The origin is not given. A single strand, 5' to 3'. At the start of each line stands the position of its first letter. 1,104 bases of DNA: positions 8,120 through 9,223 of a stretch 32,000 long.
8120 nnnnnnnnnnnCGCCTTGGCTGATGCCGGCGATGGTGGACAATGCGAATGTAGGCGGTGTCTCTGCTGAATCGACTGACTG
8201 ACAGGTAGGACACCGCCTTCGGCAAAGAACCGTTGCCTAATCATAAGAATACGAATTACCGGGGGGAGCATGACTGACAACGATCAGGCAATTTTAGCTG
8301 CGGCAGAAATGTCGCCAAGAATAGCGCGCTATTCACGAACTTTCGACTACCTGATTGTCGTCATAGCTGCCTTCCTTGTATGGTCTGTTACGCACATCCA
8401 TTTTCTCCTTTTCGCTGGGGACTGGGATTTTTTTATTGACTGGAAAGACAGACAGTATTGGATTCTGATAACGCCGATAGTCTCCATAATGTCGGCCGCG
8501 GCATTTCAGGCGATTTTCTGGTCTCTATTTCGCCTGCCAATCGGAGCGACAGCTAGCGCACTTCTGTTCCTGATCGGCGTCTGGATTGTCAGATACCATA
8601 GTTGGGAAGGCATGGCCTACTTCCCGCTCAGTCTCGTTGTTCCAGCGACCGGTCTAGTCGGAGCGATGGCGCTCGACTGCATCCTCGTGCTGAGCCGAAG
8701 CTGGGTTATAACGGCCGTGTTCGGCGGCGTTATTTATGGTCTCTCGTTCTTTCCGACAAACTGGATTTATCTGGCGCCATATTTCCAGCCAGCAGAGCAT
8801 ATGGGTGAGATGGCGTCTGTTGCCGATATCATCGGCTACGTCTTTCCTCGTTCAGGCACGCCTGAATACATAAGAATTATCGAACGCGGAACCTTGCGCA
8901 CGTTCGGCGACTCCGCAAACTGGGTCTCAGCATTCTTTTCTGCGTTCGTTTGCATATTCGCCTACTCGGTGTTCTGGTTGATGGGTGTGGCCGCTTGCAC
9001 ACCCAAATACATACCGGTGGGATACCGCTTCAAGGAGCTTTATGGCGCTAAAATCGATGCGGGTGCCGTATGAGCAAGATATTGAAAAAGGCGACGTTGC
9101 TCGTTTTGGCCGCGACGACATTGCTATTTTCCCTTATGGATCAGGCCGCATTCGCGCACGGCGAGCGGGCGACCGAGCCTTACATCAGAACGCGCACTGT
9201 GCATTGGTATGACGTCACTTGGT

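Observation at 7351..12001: Divergent copper membrane monooxygenase (CuMMO) operon in C-A-B order with two extra genes, in a non-methanotroph-looking genome context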

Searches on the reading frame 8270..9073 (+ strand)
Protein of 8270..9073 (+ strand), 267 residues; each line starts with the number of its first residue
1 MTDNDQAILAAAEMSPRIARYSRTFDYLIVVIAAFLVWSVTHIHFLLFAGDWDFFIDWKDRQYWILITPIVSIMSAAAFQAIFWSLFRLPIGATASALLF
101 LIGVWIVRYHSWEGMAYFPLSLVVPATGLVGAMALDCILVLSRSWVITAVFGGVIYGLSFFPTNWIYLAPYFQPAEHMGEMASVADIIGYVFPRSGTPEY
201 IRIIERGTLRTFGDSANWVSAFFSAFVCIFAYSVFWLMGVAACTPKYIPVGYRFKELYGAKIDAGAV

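Call 3: search_protein_families(library=pfam, proteins=[window:8270-9073:+], max_evalue=0.01)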
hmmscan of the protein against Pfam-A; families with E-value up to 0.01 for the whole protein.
window:8270-9073:+ (267 aa): 1 family
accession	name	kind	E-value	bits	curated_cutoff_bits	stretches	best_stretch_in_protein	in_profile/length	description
PF02461.21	AMO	-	1.6e-80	270.9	27.5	1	14-248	3-237/238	Ammonia monooxygenase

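Call 4: search_protein_families(library=ncbifam, proteins=[window:8270-9073:+], max_evalue=0.01)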
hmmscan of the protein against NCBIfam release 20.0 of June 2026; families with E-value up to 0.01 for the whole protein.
window:8270-9073:+ (267 aa): 2 families
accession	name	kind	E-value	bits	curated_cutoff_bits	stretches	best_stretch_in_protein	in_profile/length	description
NF041557.1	AmoA_BACT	equivalog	2.4e-82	276.3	290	1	19-248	4-233/234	bacterial ammonia monooxygenase, subunit AmoA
TIGR03080.1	CH4_NH3mon_ox_A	equivalog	3.6e-77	259.4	318.15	1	7-244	2-239/243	methane monooxygenase/ammonia monooxygenase subunit A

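Call 8: find_homologous_proteins(query=window:8270-9073:+, max_evalue=1e-10)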
Query window:8270-9073:+ (267 aa): 227 proteins with E <= 1e-10 among 1876 candidates; the best 120 are listed.
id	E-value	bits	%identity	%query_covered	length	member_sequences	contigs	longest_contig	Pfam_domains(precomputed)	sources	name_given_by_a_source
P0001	5.4e-174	595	100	100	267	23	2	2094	PF02461.22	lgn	-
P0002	4.6e-158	543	91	100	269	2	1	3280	PF02461.22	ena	-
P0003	1.1e-148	512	85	98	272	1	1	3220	PF02461.22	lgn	-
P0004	2.5e-141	488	80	97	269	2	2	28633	PF02461.22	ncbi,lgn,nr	ncbi:MAG: methane monooxygenase/ammonia monooxygenase subunit A [Burkholderiaceae bacterium]|nr:meth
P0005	9.1e-141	486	80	97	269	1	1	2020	PF02461.22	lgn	-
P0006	1.2e-139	483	78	100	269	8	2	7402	PF02461.22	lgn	-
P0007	3.6e-139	481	78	100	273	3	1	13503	PF02461.22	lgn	-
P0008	2.8e-136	472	75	99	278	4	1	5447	PF02461.22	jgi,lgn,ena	-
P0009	8.8e-136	470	76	98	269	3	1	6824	PF02461.22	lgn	-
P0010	2.0e-135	469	77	98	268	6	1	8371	PF02461.22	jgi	jgi:methane/ammonia monooxygenase subunit A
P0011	4.2e-135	468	77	98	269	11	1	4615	PF02461.22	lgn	-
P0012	1.1e-134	466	74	99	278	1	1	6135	PF02461.22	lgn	-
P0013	1.7e-134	466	76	99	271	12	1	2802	PF02461.22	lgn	-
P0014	2.7e-134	465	77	98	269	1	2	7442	PF02461.22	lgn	-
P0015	7.2e-132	457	73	100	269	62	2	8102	PF02461.22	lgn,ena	-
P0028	2.0e-124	433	71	98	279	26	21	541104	PF02461.22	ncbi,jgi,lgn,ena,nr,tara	ncbi:MAG: methane monooxygenase/ammonia monooxygenase subunit A [Gammaproteobacteria bacterium]|jgi:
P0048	2.2e-114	400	66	98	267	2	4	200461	PF02461.22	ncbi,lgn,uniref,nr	ncbi:ammonia monooxygenase subunit A [Solimonas aquatica]|uniref:Ammonia monooxygenase subunit A n=1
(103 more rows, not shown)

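Call 11: find_encoding_contigs(protein=window:8270-9073:+, flank=10000, max_places=6)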
Protein window:8270-9073:+ (267 aa): 23 contigs read that carry it; 6 places shown.
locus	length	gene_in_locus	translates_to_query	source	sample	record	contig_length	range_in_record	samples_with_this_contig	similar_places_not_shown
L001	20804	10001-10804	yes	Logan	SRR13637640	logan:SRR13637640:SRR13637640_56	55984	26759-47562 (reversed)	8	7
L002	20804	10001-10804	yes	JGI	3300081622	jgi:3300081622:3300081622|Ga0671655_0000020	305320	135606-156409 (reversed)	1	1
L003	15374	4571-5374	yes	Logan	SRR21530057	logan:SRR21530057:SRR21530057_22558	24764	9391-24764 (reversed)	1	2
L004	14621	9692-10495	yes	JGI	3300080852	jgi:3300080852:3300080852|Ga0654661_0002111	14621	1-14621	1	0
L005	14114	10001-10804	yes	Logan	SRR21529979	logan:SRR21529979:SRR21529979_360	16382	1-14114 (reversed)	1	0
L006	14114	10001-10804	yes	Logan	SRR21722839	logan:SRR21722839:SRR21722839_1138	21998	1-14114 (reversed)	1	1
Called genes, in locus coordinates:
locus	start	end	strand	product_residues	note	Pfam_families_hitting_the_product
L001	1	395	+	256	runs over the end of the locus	PF00072:Response_reg, PF00196:GerE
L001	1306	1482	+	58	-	-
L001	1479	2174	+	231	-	PF00072:Response_reg, PF00196:GerE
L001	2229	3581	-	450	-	PF00512:HisKA (weak), PF02518:HATPase_c, PF00072:Response_reg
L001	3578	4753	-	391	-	PF08495:FIST, PF10442:FIST_C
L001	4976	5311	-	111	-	PF13546:DDE_5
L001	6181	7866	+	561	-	PF08448:PAS_4 (weak), PF12860:PAS_7, PF13188:PAS_8 (faint), PF00990:GGDEF, PF00563:EAL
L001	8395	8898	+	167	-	-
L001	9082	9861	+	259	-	PF04896:AmoC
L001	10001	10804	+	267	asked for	PF02461:AMO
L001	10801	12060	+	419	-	PF04744:Monooxygenase_B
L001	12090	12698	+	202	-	-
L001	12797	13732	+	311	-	PF05448:AXE1 (weak)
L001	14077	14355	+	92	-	-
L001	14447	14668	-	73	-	PF07992:Pyr_redox_2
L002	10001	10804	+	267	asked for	PF02461:AMO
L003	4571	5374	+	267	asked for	PF02461:AMO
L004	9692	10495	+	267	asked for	PF02461:AMO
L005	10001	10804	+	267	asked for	PF02461:AMO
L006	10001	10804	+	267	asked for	PF02461:AMO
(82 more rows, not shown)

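Call 15: search_solved_structures(query=window:8270-9073:+, max_evalue=0.001, show_alignments=1)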
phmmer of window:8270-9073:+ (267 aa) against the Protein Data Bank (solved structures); distinct sequences matched with E-value up to 0.001: 12.
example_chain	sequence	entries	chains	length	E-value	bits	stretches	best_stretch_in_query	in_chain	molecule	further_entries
6cxh_B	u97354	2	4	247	7.2e-65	222.5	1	16-247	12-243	Particulate methane monooxygenase, A subunit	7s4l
9pxf_D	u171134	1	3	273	5.1e-64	219.7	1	7-253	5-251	Ammonia monooxygenase subunit A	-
7s4m_F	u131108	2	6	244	9.9e-63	215.5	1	22-248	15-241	Particulate methane monooxygenase beta subunit | Methane monooxygenase/ammonia monooxygenase subunit A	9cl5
9leg_A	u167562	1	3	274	1e-62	215.5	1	6-255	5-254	Ammonia monooxygenase subunit A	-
9cl6_B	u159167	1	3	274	1.1e-62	215.4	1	6-255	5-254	Ammonia monooxygenase alpha subunit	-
4phz_B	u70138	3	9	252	1.2e-62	215.2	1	22-248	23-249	Particulate methane monooxygenase subunit A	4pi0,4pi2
1yew_B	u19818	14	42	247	4.5e-62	213.4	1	16-239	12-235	particulate methane monooxygenase, A subunit | Methane monooxygenase subunit A2 | Particulate methane monooxygenase beta subunit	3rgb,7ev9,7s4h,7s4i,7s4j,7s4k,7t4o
8sqw_B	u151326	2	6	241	1.2e-61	212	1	19-239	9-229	Particulate methane monooxygenase beta subunit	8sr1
11ll_Ca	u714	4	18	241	1.3e-61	211.9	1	18-239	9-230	Particulate methane monooxygenase beta subunit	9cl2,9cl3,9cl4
9cl1_Ca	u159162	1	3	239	1.6e-61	211.6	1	19-239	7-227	Particulate methane monooxygenase beta subunit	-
3chx_B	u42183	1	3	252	1.7e-61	211.5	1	22-248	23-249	PmoA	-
3rfr_J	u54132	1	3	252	3.9e-61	210.3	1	23-247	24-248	PmoA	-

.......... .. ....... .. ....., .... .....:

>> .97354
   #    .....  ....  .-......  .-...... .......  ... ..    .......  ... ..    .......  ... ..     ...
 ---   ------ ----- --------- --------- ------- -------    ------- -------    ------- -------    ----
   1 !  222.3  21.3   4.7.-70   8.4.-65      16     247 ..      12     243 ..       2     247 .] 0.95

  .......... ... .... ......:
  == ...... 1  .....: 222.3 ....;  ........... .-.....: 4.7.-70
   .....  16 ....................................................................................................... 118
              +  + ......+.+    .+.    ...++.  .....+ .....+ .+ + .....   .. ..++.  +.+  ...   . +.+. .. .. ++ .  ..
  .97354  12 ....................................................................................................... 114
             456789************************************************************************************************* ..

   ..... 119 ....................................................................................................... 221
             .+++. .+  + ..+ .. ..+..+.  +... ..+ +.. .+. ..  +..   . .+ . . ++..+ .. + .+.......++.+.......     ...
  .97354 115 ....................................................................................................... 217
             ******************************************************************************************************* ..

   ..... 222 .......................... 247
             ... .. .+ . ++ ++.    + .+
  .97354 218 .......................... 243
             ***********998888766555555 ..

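Call 17: find_related_loci(query=A1, collection=genome_contigs, flank=10000)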
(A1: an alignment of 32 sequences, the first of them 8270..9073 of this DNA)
Query A1 (267 aa) in genome_contigs; peptide patterns used: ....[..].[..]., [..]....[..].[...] (x = any residue, [..] = any of these).
168 stretches matched a pattern; 128 encode a relative of the query (tblastn E <= 1e-3); the best 80 are kept; 80 distinct loci.
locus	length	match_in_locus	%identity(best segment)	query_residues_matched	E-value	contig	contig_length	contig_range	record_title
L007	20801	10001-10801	98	1-267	2e-173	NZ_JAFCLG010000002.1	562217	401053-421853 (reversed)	Bradyrhizobium manausense strain SZCCT0118 NODE_2, whole genome shotgun sequence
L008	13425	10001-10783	77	1-261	4e-138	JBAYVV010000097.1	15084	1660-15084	MAG: Sterolibacterium sp. isolate SO_2016_LW3_68 scaffold05624_LW162_2016, whole genome shotgun sequence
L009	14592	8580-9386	73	1-266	3e-135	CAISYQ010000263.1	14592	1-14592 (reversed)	MAG: uncultured Methylibium sp. isolate Loclat_bin-13283 genome assembly, contig: bin-13283:263/544, whole genome shotgu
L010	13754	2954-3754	72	1-267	2e-134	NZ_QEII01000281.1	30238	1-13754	Rhodoferax ferrireducens isolate OTU1 NODE_7130499_length_30238_cov_42.5582, whole genome shotgun sequence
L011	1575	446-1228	71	1-261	9e-143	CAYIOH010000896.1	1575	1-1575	MAG TPA_asm: uncultured Bifidobacteriaceae bacterium isolate ERP119705_co25_34 genome assembly, contig: NODE_211799_leng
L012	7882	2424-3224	70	1-267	3e-129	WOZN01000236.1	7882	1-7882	MAG: Acidovorax sp. isolate WOFB25 NODE_3890_length_7882_cov_7.078702, whole genome shotgun sequence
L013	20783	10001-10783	74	1-261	1e-127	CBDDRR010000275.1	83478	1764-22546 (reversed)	uncultured bacterium isolate s12_90 genome assembly, contig: k141_1618985, whole genome shotgun sequence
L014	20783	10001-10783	73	1-261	4e-127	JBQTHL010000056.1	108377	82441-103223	MAG: Panacagrimonas sp. isolate SAW216 c_000000192600, whole genome shotgun sequence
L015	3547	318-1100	71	1-261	6e-130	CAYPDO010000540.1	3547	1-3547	MAG TPA_asm: uncultured Bordetella sp. isolate SRP287051_co1_120 genome assembly, contig: NODE_30951_length_3547_cov_7.8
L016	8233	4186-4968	71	1-261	1e-126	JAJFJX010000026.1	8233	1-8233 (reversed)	MAG: Panacagrimonas sp. isolate OFTM46 OFTM46_25, whole genome shotgun sequence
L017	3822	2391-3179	68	1-263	2e-125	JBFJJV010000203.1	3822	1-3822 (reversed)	MAG: Panacagrimonas sp. isolate Mix_sand17.2022.03.D.34 k141_685807_length_3822_cov_15.6159, whole genome shotgun sequen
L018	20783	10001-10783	71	1-261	3e-123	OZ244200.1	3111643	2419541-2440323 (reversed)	MAG: Nevskiaceae bacterium isolate a30037f1-2f2d-460e-b8a4-1e6901c61d5d genome assembly, chromosome: 1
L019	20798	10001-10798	68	1-266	3e-122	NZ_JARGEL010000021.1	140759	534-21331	Extensimonas soli strain H3M7-6 soapdenovo_K_105_21, whole genome shotgun sequence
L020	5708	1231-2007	66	1-259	2e-121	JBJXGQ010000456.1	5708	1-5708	MAG: Burkholderiales bacterium isolate F1F2.bin.209 k127_9928367, whole genome shotgun sequence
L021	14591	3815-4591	71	1-259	7e-121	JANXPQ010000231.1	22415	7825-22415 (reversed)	MAG: Betaproteobacteria bacterium isolate GL140_3_concoct_254_sub GL140_3_k141_791460, whole genome shotgun sequence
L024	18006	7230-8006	66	1-259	3e-120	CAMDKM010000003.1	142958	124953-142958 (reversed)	MAG: Bordetella parapertussis isolate TH-08apr19-40 genome assembly, contig: TH-08apr19-C97, whole genome shotgun sequen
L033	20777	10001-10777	51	1-259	6e-89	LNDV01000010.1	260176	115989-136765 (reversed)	MAG: Betaproteobacteria bacterium Ga0077526 Ga0077526_110.1, whole genome shotgun sequence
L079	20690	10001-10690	48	19-248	5e-68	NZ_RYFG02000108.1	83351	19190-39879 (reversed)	Candidatus Methylobacter oryzae strain KRF1 C943, whole genome shotgun sequence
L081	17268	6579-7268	49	19-248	3e-68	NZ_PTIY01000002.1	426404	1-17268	Methylobacter tundripaludum strain OWC-G53F Ga0139037_102, whole genome shotgun sequence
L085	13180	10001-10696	47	17-248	1e-67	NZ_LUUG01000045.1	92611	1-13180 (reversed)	Methylomonas methanica strain R-45363 contig_16_(1..92611), whole genome shotgun sequence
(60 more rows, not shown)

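Call 32: search_protein_families(library=pfam, proteins=[L033:12707-13147:+, L033:13149-15122:+, L033:15106-15972:+, L033:16155-17192:+, L033:17105-17731:+, L024:9764-10291:+, L024:10288-12246:+, L024:12378-13310:+, L024:13361-14050:+, L024:14050-14934:+], max_evalue=0.001)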
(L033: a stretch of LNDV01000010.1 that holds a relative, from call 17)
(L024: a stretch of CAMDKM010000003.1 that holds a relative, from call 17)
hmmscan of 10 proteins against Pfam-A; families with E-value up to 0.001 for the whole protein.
L033:12707-13147:+ (146 aa): 1 family
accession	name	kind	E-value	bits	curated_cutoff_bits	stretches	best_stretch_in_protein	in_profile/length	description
PF04234.18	CopC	-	7.5e-21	75.4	23.3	1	44-139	1-92/92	CopC domain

L033:13149-15122:+ (657 aa): 3 families
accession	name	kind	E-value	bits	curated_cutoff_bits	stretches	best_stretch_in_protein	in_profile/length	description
PF00034.26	Cytochrom_C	-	4.3e-15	57.2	21.3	1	396-481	1-90/90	Cytochrome c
PF05425.18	CopD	-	2.4e-14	54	32.1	1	197-296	3-105/105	Copper resistance protein D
PF13442.11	Cytochrome_CBB3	-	1e-11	45.4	27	1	396-477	3-68/68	Cytochrome C oxidase, cbb3-type, subunit III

L033:15106-15972:+ (288 aa): 0 families

L033:16155-17192:+ (345 aa): 1 family
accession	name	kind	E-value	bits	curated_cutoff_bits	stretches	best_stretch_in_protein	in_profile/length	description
PF00561.26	Abhydrolase_1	-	1.5e-10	41.6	25.8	1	67-208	20-146/245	alpha/beta hydrolase fold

L033:17105-17731:+ (208 aa): 0 families

L024:9764-10291:+ (175 aa): 1 family
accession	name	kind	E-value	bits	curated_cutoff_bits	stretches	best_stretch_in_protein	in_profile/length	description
PF04234.18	CopC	-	1.1e-21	78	23.3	1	72-167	1-92/92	CopC domain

L024:10288-12246:+ (652 aa): 4 families
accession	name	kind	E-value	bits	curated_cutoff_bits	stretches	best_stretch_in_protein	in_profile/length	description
PF05425.18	CopD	-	1.2e-19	71.1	32.1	1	193-289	3-103/105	Copper resistance protein D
PF13442.11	Cytochrome_CBB3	-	1.2e-10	42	27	1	391-469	3-68/68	Cytochrome C oxidase, cbb3-type, subunit III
PF00034.26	Cytochrom_C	-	3.6e-10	41.5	21.3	1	392-473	2-90/90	Cytochrome c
PF00578.27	AhpC-TSA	-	1.4e-06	28.7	26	1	494-586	5-104/124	AhpC/TSA family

L024:12378-13310:+ (310 aa): 0 families

L024:13361-14050:+ (229 aa): 3 families
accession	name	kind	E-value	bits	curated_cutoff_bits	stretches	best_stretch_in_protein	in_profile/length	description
PF21993.1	TetR_C_13_2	-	2.3e-10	41.1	27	1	118-206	1-89/103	Transcriptional regulator LmrA/YxaF-like, C-terminal domain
PF00440.29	TetR_N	-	2.5e-07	30.8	24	1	52-96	2-46/47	Bacterial regulatory proteins, tetR family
PF16925.10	TetR_C_13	-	8.7e-05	23.3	27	1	118-180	1-63/109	Tetracyclin repressor-like, C-terminal domain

L024:14050-14934:+ (294 aa): 2 families
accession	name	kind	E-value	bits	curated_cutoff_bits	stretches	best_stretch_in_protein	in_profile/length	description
PF00561.26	Abhydrolase_1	-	4.7e-26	92.4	25.8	1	30-156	2-124/245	alpha/beta hydrolase fold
PF12697.13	Abhydrolase_6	-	4e-13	51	26.3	1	31-282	1-214/217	Alpha/beta hydrolase family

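Call 33: search_dna_similar(query=window:8270-9073:+, collection=plasmids, mode=protein, max_rows=40, max_evalue=0.00001)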
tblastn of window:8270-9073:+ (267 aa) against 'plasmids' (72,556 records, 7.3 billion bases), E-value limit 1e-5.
Records with a match: 5; places in all: 5; records where one place covers at least 80% of the query: 4.
Best place of each record, by identity: <60% 5.
By first word of the organism name: Rhodococcus 2; Methylomagnum 1; Mycobacterium 1; Mycolicibacterium 1.
By predicted mobility (MOB-suite, as given by PLSDB): mobilizable 3; non-mobilizable 2.
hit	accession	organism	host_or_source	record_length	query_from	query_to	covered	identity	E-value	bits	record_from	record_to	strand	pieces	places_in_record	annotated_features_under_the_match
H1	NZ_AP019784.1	Methylomagnum ishizawai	-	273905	19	248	86%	47.2%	6e-60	211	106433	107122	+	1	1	amoA: bacterial ammonia monooxygenase, subunit AmoA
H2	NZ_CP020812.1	Mycobacterium dioxanotrophicus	Single cell,river sediment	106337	30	255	85%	41.9%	7e-45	168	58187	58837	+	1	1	methane monooxygenase/ammonia monooxygenase subunit A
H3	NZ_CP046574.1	Rhodococcus sp. WAY2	cell culture,bacterial consortium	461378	1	232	87%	38.4%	2e-44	167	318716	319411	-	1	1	methane monooxygenase/ammonia monooxygenase subunit A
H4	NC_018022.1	Mycolicibacterium chubuense NBB4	-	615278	22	255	88%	36.7%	6e-37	145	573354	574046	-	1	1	methane monooxygenase/ammonia monooxygenase subunit A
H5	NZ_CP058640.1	Rhodococcus sp. ZPP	cell culture,soil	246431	22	232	79%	40.3%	4e-44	166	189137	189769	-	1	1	methane monooxygenase/ammonia monooxygenase subunit A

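Call 92: search_protein_families(library=pfam, proteins=[L007:14072-16078:+, L007:17316-18209:+, L007:18412-19314:+, L007:19151-20059:-], max_evalue=0.001)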
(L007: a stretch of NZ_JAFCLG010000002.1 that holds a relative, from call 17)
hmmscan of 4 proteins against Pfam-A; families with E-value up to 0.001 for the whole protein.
L007:14072-16078:+ (668 aa): 3 families
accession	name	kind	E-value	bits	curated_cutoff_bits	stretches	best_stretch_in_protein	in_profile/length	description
PF00015.26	MCPsignal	-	1.8e-29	103.3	34.6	1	470-633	5-168/172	Methyl-accepting chemotaxis protein (MCP) signalling domain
PF00672.30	HAMP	-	2.8e-06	28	25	1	324-364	9-48/53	HAMP domain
PF16591.11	HBM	-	0.00056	19.9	29.8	1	68-242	31-209/254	Helical bimodular sensor domain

L007:17316-18209:+ (297 aa): 2 families
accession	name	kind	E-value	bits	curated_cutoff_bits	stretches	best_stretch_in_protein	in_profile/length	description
PF00165.29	HTH_AraC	-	3.3e-23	81.7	26.6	2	256-295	1-42/42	Bacterial regulatory helix-turn-helix proteins, AraC family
PF12833.13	HTH_18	-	1.2e-21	77.3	33.6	1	217-295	1-79/80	Helix-turn-helix domain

L007:18412-19314:+ (300 aa): 4 families
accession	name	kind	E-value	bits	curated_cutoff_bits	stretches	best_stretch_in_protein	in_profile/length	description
PF07859.19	Abhydrolase_3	-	2e-53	181.8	25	1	75-276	1-208/210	alpha/beta hydrolase fold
PF10340.15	Say1_Mug180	-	5.6e-13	48.9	21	1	73-185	123-240/374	Steryl acetyl hydrolase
PF20434.5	BD-FAE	-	5.3e-11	42.9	26.8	1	69-158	10-106/215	BD-FAE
PF00975.26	Thioesterase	-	0.00022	21.9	26.4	1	83-164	8-89/226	Thioesterase domain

L007:19151-20059:- (302 aa): 0 families
